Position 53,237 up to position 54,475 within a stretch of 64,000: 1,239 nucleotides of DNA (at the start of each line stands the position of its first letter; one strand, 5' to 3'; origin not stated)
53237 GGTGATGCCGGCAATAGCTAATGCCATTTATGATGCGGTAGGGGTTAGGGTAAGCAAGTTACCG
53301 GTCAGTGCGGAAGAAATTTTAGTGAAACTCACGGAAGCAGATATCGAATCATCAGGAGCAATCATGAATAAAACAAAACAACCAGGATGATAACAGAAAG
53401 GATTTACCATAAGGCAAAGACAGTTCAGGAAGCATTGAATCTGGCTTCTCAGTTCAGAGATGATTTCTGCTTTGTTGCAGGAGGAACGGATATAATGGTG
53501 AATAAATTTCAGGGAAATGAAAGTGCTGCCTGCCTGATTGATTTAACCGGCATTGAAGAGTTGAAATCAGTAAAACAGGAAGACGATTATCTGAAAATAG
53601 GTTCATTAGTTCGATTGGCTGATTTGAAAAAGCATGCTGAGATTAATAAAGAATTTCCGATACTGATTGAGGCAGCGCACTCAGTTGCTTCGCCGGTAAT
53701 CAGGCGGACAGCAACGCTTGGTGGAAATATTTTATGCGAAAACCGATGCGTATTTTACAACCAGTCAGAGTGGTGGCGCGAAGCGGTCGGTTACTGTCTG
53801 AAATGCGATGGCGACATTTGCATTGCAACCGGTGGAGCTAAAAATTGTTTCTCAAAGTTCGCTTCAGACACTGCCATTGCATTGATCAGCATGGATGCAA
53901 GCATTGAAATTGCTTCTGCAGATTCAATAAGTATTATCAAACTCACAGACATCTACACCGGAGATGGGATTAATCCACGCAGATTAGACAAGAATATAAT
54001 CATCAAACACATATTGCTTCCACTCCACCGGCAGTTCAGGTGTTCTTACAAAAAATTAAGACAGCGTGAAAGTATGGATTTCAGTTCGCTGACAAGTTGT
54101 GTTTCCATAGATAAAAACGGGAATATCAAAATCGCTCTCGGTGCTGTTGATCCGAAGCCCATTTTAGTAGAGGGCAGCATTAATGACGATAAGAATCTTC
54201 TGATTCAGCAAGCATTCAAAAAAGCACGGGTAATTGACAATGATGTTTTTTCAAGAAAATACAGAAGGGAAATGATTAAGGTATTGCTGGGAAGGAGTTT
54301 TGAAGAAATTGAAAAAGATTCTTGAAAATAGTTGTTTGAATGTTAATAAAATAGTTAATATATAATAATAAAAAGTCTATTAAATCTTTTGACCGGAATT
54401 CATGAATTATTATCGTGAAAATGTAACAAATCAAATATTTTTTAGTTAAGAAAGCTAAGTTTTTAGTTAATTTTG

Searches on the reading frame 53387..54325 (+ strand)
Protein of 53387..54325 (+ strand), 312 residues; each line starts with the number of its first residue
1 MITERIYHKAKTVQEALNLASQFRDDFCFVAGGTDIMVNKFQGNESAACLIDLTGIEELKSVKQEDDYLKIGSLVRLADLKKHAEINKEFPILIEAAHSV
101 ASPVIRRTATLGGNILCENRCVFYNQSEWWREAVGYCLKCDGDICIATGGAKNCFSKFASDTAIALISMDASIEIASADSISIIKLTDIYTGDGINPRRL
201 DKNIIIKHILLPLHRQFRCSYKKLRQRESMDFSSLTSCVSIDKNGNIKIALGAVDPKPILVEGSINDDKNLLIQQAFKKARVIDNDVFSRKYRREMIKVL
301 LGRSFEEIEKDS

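Call 7: search_protein_families(library=pfam, proteins=[window:53387-54325:+], max_evalue=0.0001)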
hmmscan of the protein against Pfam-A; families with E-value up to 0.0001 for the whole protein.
window:53387-54325:+ (312 aa): 1 family
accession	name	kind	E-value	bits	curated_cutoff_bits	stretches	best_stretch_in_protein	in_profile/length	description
PF00941.27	FAD_binding_5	-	7e-35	120.8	27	1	7-213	5-169/170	FAD binding domain in molybdopterin dehydrogenase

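Call 9: search_protein_families(library=ncbifam, proteins=[window:53387-54325:+], max_evalue=1e-10)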
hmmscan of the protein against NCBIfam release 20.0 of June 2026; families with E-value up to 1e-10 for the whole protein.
window:53387-54325:+ (312 aa): 7 families
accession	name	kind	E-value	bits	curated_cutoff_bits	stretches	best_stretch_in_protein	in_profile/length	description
TIGR03195.1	4hydrxCoA_B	equivalog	1.3e-65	221.6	404.55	1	8-303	8-314/321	4-hydroxybenzoyl-CoA reductase subunit beta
NF043083.1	XdhB_XDHase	equivalog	1.9e-36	125.7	310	1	7-115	7-115/289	xanthine dehydrogenase subunit XdhB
NF007427.0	PRK09971.1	equivalog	2.5e-35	122.1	287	1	6-115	6-115/292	xanthine dehydrogenase FAD-binding subunit XdhB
NF041019.1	glyceraldDH_beta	equivalog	4.1e-26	91.8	350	1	7-115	8-115/280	glyceraldehyde dehydrogenase subunit beta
TIGR03199.1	pucC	equivalog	2.3e-19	69.7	306.05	1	11-117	2-108/264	xanthine dehydrogenase subunit C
TIGR02963.1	xanthine_xdhA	equivalog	2.5e-17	62.7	467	1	8-116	196-301/468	xanthine dehydrogenase small subunit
TIGR03312.1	Se_sel_red_FAD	hypoth_equivalog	2.5e-15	56.4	241.5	0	7-119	4-110/257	molybdopterin-dependent oxidoreductase FAD-binding subunit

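Call 36: search_solved_structures(query=window:53387-54325:+, max_evalue=0.00001, show_alignments=1)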
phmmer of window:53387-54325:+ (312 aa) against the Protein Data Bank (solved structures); distinct sequences matched with E-value up to 0.00001: 9.
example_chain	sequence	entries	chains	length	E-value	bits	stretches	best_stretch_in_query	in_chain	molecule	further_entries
1rm6_B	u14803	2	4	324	5.5e-41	144.1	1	4-300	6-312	4-hydroxybenzoyl-CoA reductase beta subunit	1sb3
5g5g_B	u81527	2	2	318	9.9e-21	77.6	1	7-264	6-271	PUTATIVE XANTHINE DEHYDROGENASE YAGR MOLYBDENUM-BINDING SU SUBUNIT | Aldehyde oxidoreductase FAD-binding subunit PaoB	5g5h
5y6q_B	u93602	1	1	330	2e-18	70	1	12-259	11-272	Aldehyde oxidase medium subunit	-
3hrd_C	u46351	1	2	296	1.8e-16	63.6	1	9-116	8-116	Nicotinate dehydrogenase FAD-subunit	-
1ffv_C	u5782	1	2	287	1.7e-11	47.3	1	6-115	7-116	CUTM, FLAVOPROTEIN OF CARBON MONOXIDE DEHYDROGENASE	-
1ffu_C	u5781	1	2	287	1.6e-10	44.1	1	6-115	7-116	CUTM, FLAVOPROTEIN OF CARBON MONOXIDE DEHYDROGENASE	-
7dqx_B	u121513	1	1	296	2e-10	43.7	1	8-116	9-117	6-hydroxypseudooxynicotine dehydrogenase complex subunit alpha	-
7dqx_E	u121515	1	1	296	2.1e-10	43.7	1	8-116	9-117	6-hydroxypseudooxynicotine dehydrogenase complex subunit alpha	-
4zoh_B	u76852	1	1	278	1.2e-08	37.9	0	160-304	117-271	Putative oxidoreductase FAD-binding subunit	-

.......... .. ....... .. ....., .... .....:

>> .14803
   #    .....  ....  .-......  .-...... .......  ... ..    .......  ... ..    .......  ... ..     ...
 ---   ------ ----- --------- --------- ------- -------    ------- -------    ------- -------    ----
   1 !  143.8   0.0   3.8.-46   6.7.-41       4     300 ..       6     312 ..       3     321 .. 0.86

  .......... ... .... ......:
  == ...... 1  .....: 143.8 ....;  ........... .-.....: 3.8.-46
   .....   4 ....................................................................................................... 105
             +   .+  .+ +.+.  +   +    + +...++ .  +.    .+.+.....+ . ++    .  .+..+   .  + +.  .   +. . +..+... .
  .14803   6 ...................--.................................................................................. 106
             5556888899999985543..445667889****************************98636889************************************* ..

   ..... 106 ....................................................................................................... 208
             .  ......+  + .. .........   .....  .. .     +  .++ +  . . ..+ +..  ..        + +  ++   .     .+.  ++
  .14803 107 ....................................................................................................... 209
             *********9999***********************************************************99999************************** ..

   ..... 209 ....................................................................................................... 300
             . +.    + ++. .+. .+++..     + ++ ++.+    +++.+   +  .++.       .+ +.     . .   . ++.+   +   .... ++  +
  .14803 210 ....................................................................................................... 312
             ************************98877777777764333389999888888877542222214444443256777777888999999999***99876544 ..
